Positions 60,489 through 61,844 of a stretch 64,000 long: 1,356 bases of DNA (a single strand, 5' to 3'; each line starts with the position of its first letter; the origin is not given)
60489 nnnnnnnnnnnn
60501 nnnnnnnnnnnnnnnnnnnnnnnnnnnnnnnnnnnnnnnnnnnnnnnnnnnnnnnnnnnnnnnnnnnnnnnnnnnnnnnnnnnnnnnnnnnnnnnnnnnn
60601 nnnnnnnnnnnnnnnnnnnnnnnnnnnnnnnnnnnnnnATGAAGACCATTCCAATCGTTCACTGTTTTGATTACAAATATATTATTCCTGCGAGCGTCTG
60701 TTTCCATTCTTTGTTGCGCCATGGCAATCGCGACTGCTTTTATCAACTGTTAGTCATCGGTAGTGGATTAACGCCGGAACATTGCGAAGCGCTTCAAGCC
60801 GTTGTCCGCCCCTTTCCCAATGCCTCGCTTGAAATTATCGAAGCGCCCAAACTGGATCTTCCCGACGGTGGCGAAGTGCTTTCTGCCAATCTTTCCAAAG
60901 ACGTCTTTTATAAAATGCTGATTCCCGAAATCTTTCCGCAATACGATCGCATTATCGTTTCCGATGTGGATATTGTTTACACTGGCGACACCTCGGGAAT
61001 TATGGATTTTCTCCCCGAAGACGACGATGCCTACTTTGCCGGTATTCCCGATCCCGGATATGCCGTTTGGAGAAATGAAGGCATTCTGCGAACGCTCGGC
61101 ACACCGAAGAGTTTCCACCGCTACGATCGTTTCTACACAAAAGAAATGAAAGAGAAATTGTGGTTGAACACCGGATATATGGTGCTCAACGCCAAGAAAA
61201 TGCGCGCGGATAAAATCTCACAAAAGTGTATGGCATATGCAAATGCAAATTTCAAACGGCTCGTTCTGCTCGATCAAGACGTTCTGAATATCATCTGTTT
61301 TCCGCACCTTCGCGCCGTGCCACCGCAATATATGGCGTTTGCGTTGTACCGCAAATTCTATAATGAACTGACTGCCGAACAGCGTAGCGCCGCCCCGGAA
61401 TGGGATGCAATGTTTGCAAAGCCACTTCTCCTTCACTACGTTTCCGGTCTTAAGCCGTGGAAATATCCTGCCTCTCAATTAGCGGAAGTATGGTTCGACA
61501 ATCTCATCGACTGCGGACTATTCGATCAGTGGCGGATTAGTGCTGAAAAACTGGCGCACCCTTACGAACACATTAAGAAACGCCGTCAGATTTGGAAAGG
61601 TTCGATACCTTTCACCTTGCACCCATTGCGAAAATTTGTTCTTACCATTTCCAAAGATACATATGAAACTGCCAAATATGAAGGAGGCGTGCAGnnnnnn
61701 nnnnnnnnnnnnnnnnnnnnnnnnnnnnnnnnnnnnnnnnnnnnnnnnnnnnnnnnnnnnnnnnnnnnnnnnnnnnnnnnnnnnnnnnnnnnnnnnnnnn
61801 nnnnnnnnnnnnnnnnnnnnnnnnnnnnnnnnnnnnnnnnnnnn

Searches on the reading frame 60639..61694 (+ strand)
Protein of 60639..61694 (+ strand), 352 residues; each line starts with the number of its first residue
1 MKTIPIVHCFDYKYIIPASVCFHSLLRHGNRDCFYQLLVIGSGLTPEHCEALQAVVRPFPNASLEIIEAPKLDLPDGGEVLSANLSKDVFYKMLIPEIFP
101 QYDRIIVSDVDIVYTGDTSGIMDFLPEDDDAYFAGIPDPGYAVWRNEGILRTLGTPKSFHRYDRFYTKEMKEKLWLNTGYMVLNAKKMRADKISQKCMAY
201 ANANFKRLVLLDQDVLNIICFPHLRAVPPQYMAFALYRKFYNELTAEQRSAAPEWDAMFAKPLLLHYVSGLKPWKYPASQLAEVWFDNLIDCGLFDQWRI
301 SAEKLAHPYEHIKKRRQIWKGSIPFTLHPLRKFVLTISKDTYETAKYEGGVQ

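Call 67: find_encoding_contigs(protein=window:60639-61694:+, flank=10000, max_places=3)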
Protein window:60639-61694:+ (352 aa): 6 contigs read that carry it; 3 places shown.
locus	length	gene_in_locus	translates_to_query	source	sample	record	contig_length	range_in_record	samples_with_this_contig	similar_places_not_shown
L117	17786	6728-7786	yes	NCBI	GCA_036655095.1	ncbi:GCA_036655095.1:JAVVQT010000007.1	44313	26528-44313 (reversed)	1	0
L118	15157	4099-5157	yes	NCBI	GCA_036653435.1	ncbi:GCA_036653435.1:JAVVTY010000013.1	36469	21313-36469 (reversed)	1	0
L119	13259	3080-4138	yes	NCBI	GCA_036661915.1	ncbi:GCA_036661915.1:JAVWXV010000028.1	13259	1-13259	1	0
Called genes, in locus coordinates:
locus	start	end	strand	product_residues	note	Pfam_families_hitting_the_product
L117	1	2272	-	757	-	PF00069:Pkinase, PF07714:PK_Tyr_Ser-Thr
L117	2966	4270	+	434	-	PF01053:Cys_Met_Meta_PP, PF00155:Aminotran_1_2 (faint), PF01041:DegT_DnrJ_EryC1, PF02347:GDC-P (weak)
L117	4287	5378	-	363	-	PF03773:ArsP_1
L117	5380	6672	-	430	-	PF01225:Mur_ligase, PF02875:Mur_ligase_C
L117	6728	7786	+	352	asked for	PF01501:Glyco_transf_8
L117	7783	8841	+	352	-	PF01501:Glyco_transf_8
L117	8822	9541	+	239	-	PF00132:Hexapep, PF14602:Hexapep_2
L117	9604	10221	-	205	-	PF13561:adh_short_C2 (faint)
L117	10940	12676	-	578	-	PF07973:tRNA_SAD, PF00587:tRNA-synt_2b, PF03129:HGTP_anticodon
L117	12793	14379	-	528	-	-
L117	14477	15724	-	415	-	PF01663:Phosphodiest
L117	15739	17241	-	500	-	-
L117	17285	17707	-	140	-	PF08334:T2SSG (weak)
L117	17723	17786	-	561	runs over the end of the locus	PF02502:LacAB_rpiB, PF00464:SHMT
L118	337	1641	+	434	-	PF01053:Cys_Met_Meta_PP, PF00155:Aminotran_1_2 (faint), PF01041:DegT_DnrJ_EryC1, PF02347:GDC-P (weak)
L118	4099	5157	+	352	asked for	PF01501:Glyco_transf_8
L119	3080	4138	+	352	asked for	PF01501:Glyco_transf_8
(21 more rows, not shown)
